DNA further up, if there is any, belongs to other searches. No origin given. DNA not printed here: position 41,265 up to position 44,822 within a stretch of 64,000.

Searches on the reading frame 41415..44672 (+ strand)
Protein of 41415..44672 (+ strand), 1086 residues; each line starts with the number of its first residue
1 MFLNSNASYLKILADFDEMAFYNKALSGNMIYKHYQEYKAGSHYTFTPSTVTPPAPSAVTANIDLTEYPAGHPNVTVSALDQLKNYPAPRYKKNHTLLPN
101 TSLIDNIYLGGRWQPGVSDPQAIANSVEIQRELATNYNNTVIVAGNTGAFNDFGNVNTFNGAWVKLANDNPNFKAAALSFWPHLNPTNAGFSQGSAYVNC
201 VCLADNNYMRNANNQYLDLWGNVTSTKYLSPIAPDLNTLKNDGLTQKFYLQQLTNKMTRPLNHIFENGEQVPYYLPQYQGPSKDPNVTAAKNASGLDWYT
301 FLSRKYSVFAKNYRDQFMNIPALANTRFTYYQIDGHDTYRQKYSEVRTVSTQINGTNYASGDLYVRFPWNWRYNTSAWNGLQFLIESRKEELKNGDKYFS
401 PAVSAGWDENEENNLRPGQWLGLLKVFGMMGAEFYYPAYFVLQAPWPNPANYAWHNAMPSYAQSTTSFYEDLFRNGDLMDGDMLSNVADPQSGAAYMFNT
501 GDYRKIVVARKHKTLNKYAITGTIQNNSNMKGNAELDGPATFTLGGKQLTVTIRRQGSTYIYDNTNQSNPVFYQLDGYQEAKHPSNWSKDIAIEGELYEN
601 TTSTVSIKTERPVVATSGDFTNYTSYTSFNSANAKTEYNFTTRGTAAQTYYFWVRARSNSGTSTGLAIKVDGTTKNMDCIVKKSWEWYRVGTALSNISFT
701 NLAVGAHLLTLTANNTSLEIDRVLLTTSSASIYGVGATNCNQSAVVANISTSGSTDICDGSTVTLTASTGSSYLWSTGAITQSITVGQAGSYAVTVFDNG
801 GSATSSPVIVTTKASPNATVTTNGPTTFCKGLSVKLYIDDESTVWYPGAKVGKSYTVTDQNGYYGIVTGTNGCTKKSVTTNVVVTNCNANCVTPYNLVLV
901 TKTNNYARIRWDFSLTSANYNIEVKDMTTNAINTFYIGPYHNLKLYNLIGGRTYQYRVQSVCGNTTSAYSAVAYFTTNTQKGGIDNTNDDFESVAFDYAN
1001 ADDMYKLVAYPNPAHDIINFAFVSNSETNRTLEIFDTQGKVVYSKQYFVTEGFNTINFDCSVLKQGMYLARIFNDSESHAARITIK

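Call 25: search_protein_families(library=pfam, proteins=[window:41415-44672:+], max_evalue=0.01)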
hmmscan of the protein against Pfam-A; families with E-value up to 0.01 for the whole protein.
window:41415-44672:+ (1086 aa): 2 families
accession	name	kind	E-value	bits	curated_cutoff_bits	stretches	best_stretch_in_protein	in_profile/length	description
PF18962.6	Por_Secre_tail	-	2.2e-12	47.5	27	1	1010-1084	2-74/75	Secretion system C-terminal sorting domain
PF00041.27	fn3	-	0.0017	19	25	1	894-974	3-82/84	Fibronectin type III domain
